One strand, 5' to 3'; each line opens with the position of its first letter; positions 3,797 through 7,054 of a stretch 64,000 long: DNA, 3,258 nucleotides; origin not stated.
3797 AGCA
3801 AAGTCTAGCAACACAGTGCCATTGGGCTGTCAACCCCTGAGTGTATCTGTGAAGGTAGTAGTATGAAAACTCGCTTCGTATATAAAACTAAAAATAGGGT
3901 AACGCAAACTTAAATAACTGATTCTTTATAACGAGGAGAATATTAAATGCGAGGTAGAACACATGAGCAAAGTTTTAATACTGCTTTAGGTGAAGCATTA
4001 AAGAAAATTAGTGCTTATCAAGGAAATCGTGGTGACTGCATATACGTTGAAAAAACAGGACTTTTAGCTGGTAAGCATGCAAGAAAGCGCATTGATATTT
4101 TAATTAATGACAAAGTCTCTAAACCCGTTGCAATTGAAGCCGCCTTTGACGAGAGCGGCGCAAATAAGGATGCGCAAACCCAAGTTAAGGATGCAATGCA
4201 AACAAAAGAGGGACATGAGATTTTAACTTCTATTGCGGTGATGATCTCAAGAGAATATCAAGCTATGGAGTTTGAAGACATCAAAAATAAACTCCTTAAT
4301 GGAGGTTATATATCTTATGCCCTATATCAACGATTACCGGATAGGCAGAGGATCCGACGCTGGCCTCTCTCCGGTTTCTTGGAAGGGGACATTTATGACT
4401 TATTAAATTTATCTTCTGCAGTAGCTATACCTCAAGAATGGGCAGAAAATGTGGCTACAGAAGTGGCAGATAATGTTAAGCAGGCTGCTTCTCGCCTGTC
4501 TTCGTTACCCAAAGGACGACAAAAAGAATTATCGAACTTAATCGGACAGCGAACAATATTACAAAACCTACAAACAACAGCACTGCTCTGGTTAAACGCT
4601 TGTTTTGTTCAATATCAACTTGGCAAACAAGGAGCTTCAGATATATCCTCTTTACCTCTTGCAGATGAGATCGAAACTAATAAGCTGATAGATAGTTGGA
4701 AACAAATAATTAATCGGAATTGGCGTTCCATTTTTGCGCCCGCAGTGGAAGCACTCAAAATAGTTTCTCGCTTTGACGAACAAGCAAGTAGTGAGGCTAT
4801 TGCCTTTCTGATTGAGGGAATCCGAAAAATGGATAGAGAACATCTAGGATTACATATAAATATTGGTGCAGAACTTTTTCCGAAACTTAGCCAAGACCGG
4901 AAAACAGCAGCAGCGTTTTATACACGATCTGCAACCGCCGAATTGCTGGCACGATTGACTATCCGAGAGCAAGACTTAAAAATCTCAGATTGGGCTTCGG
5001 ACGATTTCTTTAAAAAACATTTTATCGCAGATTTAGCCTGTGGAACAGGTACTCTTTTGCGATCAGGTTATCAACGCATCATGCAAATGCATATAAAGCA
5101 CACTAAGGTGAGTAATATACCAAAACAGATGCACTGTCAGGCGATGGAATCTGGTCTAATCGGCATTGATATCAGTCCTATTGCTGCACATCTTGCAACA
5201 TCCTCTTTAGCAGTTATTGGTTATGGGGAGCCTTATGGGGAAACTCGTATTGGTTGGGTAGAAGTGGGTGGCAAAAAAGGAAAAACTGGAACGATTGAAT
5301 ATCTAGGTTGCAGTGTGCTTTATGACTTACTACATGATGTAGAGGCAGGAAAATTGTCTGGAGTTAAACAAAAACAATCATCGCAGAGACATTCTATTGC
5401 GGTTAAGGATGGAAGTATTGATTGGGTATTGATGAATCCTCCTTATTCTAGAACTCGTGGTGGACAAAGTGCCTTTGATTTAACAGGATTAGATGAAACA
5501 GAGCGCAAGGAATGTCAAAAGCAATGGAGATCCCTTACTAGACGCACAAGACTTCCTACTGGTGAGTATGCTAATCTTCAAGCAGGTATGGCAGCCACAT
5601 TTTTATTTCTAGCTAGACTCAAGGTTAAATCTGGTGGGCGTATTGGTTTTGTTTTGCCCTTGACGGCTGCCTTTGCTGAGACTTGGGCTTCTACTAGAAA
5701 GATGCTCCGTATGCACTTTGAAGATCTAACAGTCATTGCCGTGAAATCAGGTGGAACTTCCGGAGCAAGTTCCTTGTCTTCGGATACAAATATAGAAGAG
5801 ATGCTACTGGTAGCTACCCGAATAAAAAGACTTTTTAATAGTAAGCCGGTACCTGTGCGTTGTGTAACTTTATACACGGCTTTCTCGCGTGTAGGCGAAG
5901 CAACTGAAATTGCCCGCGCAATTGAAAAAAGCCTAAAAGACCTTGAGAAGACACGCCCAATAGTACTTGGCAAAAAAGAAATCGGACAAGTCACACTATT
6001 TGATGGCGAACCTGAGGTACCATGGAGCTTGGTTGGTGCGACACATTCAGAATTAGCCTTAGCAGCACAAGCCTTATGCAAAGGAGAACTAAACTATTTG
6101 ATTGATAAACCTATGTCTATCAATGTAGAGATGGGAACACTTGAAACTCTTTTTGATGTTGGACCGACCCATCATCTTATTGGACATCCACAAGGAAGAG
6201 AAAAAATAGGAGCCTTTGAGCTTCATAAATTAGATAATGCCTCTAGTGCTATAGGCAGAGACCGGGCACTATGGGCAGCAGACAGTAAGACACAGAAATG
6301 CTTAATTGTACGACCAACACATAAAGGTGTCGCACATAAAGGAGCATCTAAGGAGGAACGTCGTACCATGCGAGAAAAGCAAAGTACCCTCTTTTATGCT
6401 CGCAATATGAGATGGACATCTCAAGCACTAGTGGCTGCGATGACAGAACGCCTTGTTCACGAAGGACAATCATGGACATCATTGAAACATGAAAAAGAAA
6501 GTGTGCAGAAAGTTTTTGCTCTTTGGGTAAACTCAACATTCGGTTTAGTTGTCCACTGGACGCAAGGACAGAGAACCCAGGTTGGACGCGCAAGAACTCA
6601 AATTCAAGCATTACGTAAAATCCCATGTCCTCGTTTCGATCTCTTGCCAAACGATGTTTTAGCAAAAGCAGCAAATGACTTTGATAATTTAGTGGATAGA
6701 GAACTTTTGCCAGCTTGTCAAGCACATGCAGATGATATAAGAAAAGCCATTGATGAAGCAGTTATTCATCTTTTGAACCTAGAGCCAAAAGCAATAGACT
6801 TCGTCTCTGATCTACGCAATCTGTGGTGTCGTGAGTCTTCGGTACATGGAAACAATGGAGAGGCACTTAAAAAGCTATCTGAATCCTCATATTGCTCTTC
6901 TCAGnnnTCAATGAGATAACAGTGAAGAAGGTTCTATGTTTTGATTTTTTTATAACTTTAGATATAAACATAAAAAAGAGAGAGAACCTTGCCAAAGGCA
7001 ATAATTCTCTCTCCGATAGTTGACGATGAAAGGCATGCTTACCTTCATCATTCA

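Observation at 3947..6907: Lone 986-aa gamma-class N6-adenine methyltransferase with long unassigned N- and C-terminal regions (Type IIG-like?)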

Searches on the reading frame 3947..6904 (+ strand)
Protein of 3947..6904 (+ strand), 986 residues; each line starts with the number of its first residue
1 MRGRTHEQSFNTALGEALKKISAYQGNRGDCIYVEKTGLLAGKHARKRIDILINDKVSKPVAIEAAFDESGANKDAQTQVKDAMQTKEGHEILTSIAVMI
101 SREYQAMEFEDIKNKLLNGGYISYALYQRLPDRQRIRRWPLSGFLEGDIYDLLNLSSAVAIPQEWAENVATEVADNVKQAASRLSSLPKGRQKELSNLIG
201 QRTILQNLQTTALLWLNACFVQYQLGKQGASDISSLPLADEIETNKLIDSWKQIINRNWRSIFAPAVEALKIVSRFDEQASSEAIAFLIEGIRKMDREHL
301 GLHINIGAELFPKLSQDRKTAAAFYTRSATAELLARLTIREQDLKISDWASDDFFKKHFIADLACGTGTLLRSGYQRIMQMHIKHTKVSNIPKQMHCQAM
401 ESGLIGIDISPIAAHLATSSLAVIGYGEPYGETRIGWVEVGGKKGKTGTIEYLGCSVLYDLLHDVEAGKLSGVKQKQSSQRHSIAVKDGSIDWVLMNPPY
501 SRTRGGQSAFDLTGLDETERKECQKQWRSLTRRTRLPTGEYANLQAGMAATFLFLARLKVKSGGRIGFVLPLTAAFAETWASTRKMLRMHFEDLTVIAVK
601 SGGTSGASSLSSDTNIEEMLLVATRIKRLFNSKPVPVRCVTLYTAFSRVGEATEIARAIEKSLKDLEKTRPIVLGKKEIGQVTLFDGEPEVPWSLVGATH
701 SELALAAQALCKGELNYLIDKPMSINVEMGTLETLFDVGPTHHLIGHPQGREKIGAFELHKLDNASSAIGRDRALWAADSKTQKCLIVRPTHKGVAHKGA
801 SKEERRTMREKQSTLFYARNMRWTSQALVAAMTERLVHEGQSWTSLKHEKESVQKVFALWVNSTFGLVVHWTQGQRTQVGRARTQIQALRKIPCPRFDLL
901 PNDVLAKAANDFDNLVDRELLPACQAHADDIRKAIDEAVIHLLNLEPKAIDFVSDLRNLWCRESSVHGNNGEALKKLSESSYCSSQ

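Call 4: search_protein_families(library=pfam, proteins=[window:3947-6904:+], max_evalue=1)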
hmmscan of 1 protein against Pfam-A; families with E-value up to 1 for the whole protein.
window:3947-6904:+ (986 aa): 5 families
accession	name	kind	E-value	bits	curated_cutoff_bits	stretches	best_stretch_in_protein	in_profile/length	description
PF02384.22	N6_Mtase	-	0.0024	17.7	20.4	0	461-578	98-191/311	N-6 DNA Methylase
PF07669.17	Eco57I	-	0.0096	16.5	25.3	1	404-527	3-102/171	Eco57I restriction-modification methylase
PF18431.6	RNAse_A_bac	-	0.033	15.5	27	1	307-381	12-89/113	Bacterial CdiA-CT RNAse A domain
PF20473.4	MmeI_Mtase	-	0.035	13.7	27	1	357-426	20-87/259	MmeI, DNA-methyltransferase domain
PF25410.1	PH_34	-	0.11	12.8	27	0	559-593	75-109/149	PH-like domain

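Call 5: search_protein_families(library=padloc, proteins=[window:3947-6904:+], max_evalue=1)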
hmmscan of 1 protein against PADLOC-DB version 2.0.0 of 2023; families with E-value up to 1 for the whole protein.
window:3947-6904:+ (986 aa): 6 families
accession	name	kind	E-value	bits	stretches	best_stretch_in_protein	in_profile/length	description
PDLC04134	mad2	-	2.6e-06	24.6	1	355-602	290-428/492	mads_2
PDLC03021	MTase_I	-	2.5e-05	21.3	2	358-423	186-247/491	Type I methyltransferase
PDLC03026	MTase_I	-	0.002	15.4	1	461-509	226-272/487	Type I methyltransferase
PDLC03029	MTase_I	-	0.008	12.7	1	317-387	172-236/661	Type I methyltransferase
PDLC03623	REase_MTase_IIG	-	0.02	10.7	1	314-421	295-391/1022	Type IIG restriction enzyme-methyltransferase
PDLC03606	REase_MTase_IIG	-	0.026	10.7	0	908-970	873-935/935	Type IIG restriction enzyme-methyltransferase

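Call 6: search_protein_families(library=ncbifam, proteins=[window:3947-6904:+], max_evalue=1)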
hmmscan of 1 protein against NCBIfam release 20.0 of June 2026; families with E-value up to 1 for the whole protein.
window:3947-6904:+ (986 aa): 2 families
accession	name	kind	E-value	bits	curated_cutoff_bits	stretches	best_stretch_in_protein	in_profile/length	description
NF047738.1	antiphage_MADS2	equivalog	0.00018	19.9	720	1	469-571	427-516/654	methylation-associated defense system DNA methyltransferase MAD2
TIGR02987.1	met_A_Alw26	exception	0.099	11.4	353.5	1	475-573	97-199/523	Alw26I/Eco31I/Esp3I family type II restriction adenine-specific DNA-methyltransferase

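Call 8: search_solved_structures(query=window:3947-6904:+, max_evalue=1)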
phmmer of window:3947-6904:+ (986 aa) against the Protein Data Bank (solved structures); distinct sequences matched with E-value up to 1: 2.
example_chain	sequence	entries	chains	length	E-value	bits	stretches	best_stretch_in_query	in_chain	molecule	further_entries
6nd7_A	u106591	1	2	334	0.61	11.3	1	837-934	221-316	TerB Oxidoreductase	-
6d2v_A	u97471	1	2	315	0.62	11.3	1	836-933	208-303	TerB Oxidoreductase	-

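Call 9: find_homologous_proteins(query=window:3947-6904:+)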
Query window:3947-6904:+ (986 aa): 558 proteins with E <= 0.001 among 8000 candidates; the best 120 are listed.
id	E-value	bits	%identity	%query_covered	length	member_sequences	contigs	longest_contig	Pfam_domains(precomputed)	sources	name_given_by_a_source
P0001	0.0e+0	2231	100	100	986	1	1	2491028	-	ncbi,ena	-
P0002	0.0e+0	1562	70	99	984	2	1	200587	-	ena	-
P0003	0.0e+0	1451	66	99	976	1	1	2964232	-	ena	-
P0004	0.0e+0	1413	65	99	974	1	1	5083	-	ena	-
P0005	0.0e+0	1386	64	99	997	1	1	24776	-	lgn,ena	-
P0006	2.1e-296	1004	52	99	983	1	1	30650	-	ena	-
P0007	1.4e-294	998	50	99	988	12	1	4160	-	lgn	-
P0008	3.1e-294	997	50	99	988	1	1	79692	-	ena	-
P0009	3.5e-291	987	50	99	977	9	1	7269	-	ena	-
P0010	2.5e-290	984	51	99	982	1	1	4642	-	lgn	-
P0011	4.1e-289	980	50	99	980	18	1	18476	-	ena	-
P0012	7.5e-288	976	49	99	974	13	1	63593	-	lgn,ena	-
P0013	1.2e-286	972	50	93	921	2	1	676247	PF02384.23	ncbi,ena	-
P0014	1.8e-286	971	49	99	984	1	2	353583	-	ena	-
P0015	2.5e-286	971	50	99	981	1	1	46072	-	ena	-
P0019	8.2e-283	959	49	99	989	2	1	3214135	-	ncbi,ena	-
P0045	1.5e-273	928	48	99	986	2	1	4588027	-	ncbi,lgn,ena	-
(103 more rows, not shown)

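Call 10: find_encoding_contigs(protein=P0001, flank=10000, max_places=3)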
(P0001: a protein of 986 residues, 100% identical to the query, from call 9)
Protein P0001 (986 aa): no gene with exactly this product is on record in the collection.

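Call 11: find_encoding_contigs(protein=P0019, flank=10000, max_places=2)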
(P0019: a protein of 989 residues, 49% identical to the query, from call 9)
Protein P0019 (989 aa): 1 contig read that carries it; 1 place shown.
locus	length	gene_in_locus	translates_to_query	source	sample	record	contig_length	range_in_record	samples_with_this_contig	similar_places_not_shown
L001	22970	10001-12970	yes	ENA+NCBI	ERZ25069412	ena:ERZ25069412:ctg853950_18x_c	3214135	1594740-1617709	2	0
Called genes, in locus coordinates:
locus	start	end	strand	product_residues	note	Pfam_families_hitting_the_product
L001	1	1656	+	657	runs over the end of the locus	PF16177:ACAS_N, PF00501:AMP-binding, PF13193:AMP-binding_C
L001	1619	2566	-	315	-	PF01869:BcrAD_BadFG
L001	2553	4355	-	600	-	PF01804:Penicil_amidase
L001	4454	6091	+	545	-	PF22694:CtpB_N-like, PF00595:PDZ, PF13180:PDZ_2 (weak), PF17820:PDZ_6, PF03572:Peptidase_S41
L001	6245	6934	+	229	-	PF01618:MotA_ExbB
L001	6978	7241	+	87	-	-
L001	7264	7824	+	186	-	PF02472:ExbD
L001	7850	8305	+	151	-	PF02472:ExbD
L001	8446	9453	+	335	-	PF00180:Iso_dh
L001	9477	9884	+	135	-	PF14126:DUF4293 (weak)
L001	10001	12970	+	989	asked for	-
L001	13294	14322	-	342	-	PF00535:Glycos_transf_2, PF13641:Glyco_tranf_2_3, PF13632:Glyco_trans_2_3 (faint)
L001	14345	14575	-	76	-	PF14129:DUF4296 (weak)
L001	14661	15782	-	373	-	PF16125:DUF4837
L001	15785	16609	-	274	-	PF00290:Trp_syntA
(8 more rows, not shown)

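Call 12: find_encoding_contigs(protein=P0045, flank=10000, max_places=2)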
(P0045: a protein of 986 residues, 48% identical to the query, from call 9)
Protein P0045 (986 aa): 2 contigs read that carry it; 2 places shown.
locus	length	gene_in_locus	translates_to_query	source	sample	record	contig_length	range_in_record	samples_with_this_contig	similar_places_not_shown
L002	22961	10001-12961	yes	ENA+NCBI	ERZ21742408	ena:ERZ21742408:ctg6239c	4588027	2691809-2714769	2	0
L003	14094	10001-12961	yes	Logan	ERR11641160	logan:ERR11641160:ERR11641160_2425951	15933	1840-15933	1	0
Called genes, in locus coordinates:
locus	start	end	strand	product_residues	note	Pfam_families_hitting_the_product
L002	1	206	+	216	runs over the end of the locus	PF00702:Hydrolase, PF12710:HAD, PF13419:HAD_2, PF13242:Hydrolase_like (weak)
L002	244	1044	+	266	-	PF00378:ECH_1, PF16113:ECH_2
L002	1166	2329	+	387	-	PF01966:HD, PF13286:HD_assoc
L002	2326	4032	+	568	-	PF03485:Arg_tRNA_synt_N, PF00750:tRNA-synt_1d, PF01406:tRNA-synt_1e (faint), PF05746:DALR_1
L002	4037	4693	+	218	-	PF05036:SPOR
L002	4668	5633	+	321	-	PF00933:Glyco_hydro_3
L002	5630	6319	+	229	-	PF02163:Peptidase_M50 (weak)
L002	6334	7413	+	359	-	PF00005:ABC_tran, PF13304:AAA_21 (faint), PF08402:TOBE_2 (weak)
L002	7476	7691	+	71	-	PF02416:TatA_B_E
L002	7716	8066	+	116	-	PF02416:TatA_B_E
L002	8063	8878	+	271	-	PF00902:TatC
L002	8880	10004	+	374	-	PF01702:TGT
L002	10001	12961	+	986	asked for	-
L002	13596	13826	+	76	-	-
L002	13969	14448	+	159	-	PF00111:Fer2 (weak), PF01799:Fer2_2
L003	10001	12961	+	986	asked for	-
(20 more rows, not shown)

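Call 16: find_related_loci(query=A1, collection=genome_contigs, flank=10000)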
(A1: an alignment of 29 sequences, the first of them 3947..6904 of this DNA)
Query A1 (986 aa) in genome_contigs; peptide patterns used: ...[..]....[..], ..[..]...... (x = any residue, [..] = any of these).
600 stretches matched a pattern (row limit reached: there are more); 231 encode a relative of the query (tblastn E <= 1e-3); the best 80 are kept; 78 distinct loci.
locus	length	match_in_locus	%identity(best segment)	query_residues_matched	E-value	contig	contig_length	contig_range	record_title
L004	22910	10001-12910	49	3-977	0e+0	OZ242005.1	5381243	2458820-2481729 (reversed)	MAG: Candidatus Latescibacterota bacterium isolate 4361563e-baaa-404a-b280-629f4181b36f genome assembly, chromosome: 1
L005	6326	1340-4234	48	3-978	0e+0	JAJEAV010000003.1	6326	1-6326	MAG: Gammaproteobacteria bacterium isolate jk18x7bins.8 k141_282917, whole genome shotgun sequence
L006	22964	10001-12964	48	5-986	0e+0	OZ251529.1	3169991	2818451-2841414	MAG: Dehalococcoidia bacterium isolate 64543fda-5a3a-48f4-bbbd-4b73dd240877 genome assembly, chromosome: 1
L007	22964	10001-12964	48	5-986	0e+0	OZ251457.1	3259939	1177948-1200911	MAG: Dehalococcoidia bacterium isolate 625aef2d-bb65-4528-802e-f9b0f5c04a3f genome assembly, chromosome: 1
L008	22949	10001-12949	48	3-979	0e+0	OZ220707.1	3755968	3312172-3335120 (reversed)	MAG: Rhodothermales bacterium isolate 73463979-71cf-475a-bf3e-fc0c682d52d1 genome assembly, chromosome: 1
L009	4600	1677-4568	46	3-977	0e+0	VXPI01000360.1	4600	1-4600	MAG: Gammaproteobacteria bacterium isolate SB0662_bin_52 NODE_11299_length_4600_cov_24.694609, whole genome shotgun sequ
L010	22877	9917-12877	47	3-979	0e+0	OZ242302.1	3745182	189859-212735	MAG: Rhodothermales bacterium isolate 073f09b9-7bb2-4d87-bfd8-7931eea96a09 genome assembly, chromosome: 1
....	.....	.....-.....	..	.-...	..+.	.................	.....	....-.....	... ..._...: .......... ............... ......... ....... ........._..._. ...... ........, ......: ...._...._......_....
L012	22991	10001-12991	48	3-984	0e+0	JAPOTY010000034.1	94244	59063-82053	MAG: Gammaproteobacteria bacterium isolate CAR4_bin_12 NODE_42_length_94244_cov_11.2627, whole genome shotgun sequence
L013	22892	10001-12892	47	3-977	0e+0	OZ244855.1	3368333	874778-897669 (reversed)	MAG: Candidatus Poriferihabitans sp. isolate 02711fc3-2c7e-402c-87d4-6a55832cb424 genome assembly, chromosome: 1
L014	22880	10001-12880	47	3-973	0e+0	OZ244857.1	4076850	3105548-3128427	MAG: Rhodothermales bacterium isolate e2e955bd-55ea-4ae9-ac84-c634e8e550e8 genome assembly, chromosome: 1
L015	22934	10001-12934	47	3-968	0e+0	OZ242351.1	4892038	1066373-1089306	MAG: Candidatus Poribacteria bacterium isolate f935c7b2-2358-4189-a958-9ccc83df77d9 genome assembly, chromosome: 1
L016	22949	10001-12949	47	3-980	0e+0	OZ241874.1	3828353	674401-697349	MAG: Rhodothermales bacterium isolate 4d6fa364-bf15-4492-bf93-c3371add2069 genome assembly, chromosome: 1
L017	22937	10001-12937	47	3-968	0e+0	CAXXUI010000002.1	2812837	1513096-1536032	MAG: Bryobacterales bacterium isolate 5942d0b9-d8fa-4bd4-b693-3c76deb92a13 genome assembly, contig: contig_2, whole geno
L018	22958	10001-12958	47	3-980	0e+0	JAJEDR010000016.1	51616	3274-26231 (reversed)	MAG: Rhodothermales bacterium isolate p16x33bins.37 k141_228998, whole genome shotgun sequence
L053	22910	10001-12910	27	2-968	5e-88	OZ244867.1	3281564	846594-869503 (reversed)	MAG: Arenicellales bacterium isolate fc3f0915-ecf4-4811-8bf2-63c63896915f genome assembly, chromosome: 1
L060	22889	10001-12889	27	4-973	5e-77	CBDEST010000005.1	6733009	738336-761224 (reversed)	MAG: Bryobacterales bacterium isolate 43e8cf1b-7c08-4a57-bc5e-d388cc7a59f2 genome assembly, contig: contig_5, whole geno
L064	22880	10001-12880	26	5-968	2e-74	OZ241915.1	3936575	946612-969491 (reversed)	MAG: Paracoccaceae bacterium isolate d26d0345-6eb7-4bc9-85ac-963137f616fc genome assembly, chromosome: 1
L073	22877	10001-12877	26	4-974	2e-70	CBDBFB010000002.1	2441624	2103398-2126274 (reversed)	MAG: uncultured Candidatus Binatia bacterium isolate 1f458a18-970d-4e2d-a946-a0f588cd1ee1 genome assembly, contig: conti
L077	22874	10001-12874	27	4-973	6e-69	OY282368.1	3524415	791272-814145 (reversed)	MAG: uncultured Alphaproteobacteria bacterium isolate 22a88078-2868-43f5-a089-7a94dbfbad86 genome assembly, chromosome:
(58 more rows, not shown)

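Call 19: list_cluster_members(proteins=[P0001, P0002, P0003])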
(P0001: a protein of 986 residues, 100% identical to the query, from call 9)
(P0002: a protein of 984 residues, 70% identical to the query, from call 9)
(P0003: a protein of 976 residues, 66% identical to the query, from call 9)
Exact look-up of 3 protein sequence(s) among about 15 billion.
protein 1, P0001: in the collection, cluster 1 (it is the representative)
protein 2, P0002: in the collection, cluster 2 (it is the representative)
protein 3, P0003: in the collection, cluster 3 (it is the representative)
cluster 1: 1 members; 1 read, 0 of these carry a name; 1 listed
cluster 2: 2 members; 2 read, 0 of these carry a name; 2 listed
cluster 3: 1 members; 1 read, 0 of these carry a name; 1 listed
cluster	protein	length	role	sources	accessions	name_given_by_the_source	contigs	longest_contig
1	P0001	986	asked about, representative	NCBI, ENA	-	-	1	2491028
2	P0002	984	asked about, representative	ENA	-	-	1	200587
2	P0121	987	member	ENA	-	-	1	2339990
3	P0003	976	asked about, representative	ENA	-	-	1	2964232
